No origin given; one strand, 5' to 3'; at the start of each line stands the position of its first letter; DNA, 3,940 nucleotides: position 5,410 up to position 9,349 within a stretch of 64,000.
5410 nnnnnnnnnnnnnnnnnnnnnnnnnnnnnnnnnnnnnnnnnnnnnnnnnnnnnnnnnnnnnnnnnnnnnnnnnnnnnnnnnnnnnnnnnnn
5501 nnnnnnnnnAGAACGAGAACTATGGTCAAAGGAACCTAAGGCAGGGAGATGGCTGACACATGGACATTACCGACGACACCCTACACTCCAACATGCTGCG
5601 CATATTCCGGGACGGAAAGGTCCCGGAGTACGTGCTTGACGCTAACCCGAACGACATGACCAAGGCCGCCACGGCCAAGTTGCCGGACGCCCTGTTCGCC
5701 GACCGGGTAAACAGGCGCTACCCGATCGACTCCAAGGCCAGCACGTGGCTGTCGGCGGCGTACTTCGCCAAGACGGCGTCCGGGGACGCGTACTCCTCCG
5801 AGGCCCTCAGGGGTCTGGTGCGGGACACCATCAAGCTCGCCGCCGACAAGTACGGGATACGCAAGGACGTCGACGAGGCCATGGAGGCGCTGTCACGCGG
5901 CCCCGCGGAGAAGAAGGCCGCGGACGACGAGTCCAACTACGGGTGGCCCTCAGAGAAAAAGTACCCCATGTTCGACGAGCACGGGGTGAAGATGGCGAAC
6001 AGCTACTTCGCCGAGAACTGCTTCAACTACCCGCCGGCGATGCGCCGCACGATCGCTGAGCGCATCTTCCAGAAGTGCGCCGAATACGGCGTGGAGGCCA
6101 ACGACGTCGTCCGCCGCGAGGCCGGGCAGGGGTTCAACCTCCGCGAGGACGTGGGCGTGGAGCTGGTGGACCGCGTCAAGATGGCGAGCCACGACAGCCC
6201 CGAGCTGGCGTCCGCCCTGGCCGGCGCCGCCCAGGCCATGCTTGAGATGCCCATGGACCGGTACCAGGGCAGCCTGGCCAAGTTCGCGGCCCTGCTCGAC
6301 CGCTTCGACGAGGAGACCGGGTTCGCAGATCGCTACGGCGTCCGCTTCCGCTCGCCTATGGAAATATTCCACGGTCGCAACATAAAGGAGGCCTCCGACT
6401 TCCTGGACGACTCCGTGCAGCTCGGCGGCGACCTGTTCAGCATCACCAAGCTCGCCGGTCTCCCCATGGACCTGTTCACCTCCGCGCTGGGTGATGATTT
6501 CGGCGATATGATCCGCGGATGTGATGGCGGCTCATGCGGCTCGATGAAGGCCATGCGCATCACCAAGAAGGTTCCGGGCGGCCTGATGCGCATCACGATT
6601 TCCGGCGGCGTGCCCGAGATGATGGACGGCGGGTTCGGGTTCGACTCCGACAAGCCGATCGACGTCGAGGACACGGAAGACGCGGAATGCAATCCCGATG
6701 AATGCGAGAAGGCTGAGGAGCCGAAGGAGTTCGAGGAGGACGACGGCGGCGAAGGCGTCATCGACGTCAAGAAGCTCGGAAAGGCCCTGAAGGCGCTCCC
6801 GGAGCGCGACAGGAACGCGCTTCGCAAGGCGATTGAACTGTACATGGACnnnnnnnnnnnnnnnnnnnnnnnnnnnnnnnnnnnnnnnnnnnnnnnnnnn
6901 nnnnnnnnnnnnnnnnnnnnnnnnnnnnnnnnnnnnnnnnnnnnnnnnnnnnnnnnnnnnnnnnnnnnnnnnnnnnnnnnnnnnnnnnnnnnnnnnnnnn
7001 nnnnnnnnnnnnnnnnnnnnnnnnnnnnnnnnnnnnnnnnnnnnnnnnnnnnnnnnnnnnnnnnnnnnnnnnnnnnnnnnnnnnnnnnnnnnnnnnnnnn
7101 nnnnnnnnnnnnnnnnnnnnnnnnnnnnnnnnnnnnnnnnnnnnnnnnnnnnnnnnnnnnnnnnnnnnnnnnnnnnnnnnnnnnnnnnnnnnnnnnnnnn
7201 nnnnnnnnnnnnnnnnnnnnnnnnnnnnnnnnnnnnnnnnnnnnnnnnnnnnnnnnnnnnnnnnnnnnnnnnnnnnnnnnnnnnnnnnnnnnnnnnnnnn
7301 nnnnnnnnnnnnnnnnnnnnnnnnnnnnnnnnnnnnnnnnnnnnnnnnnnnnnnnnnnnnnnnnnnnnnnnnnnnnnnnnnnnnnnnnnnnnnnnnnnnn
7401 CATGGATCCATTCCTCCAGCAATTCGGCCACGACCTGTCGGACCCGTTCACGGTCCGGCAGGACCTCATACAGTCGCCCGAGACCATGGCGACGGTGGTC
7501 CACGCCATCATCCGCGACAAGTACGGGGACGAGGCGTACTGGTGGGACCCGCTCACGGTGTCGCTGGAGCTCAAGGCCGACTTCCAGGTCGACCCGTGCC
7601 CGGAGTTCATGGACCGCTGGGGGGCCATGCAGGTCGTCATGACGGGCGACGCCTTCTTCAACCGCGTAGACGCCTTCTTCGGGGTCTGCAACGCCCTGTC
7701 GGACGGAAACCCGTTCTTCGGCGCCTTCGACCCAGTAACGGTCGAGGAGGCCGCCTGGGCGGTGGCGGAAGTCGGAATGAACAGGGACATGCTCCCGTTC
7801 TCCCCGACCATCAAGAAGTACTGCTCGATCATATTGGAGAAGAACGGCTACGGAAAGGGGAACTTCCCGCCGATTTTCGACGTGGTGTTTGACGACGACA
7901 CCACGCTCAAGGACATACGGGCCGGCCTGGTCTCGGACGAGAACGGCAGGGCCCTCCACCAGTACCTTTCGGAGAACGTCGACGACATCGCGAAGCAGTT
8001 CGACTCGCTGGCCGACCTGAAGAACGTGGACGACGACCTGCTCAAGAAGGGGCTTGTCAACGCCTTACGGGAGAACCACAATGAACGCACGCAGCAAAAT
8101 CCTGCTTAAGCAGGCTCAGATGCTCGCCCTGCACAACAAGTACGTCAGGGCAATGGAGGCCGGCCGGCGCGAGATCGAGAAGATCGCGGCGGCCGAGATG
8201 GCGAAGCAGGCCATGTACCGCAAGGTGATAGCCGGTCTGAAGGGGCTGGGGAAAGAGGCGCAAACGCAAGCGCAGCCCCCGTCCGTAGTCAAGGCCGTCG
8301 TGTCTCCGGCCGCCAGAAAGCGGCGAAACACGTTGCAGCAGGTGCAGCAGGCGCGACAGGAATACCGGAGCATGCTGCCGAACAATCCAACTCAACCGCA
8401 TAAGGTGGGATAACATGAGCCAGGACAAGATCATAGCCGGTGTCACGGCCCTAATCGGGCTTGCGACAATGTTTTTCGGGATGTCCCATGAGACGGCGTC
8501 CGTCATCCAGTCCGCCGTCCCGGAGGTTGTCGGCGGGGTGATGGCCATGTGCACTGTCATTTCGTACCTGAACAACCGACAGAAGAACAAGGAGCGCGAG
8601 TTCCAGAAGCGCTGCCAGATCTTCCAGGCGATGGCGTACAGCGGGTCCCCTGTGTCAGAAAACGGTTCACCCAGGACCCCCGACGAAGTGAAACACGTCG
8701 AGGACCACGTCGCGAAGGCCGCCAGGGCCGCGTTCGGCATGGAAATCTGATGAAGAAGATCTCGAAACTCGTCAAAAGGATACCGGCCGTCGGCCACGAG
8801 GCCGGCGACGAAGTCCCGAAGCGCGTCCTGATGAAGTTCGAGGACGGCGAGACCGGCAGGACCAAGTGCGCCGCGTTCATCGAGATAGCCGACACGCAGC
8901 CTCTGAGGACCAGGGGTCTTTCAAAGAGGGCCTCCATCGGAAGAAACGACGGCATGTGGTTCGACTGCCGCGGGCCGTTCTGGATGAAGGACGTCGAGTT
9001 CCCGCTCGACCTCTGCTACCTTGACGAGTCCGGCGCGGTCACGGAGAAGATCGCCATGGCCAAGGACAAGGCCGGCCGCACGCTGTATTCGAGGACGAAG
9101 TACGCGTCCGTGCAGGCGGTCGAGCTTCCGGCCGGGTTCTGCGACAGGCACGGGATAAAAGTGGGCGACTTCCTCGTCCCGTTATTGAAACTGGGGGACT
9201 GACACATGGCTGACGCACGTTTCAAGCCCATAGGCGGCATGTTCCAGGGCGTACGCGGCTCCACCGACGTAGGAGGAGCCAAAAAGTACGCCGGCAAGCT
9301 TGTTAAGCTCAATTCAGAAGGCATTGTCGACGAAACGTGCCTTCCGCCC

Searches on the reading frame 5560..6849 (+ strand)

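Call 13: search_protein_families(library=phrogs, proteins=[window:5560-6849:+], max_evalue=0.001)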
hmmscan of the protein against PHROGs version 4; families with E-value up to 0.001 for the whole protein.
window:5560-6849:+ (430 aa): 1 family
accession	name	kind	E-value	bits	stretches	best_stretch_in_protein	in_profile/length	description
phrog_16160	-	unknown function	0.00015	23.2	0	34-97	5-63/69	-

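Call 52: search_protein_families(library=pfam, proteins=[window:5560-6849:+], max_evalue=0.01)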
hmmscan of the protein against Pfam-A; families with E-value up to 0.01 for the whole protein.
window:5560-6849:+ (430 aa): 1 family
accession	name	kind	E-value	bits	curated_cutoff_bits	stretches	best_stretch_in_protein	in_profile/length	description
PF20223.3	DUF6582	-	6e-10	39.7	27.3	1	37-101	16-79/83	Family of unknown function (DUF6582)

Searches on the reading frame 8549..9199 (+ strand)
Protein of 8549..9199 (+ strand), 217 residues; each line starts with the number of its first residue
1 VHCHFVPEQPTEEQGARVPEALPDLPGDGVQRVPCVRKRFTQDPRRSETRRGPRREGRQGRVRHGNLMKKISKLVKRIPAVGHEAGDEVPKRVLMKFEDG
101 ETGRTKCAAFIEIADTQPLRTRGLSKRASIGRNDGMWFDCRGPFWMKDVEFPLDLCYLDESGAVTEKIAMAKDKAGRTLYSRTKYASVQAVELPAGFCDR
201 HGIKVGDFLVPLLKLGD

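Call 52: search_protein_families(library=pfam, proteins=[window:8549-9199:+], max_evalue=0.01)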
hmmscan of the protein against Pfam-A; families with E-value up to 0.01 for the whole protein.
window:8549-9199:+ (217 aa): 1 family
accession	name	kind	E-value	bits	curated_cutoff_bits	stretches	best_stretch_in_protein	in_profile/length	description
PF02643.20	DUF192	-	5.1e-19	68.6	27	1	111-208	3-93/96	Uncharacterized ACR, COG1430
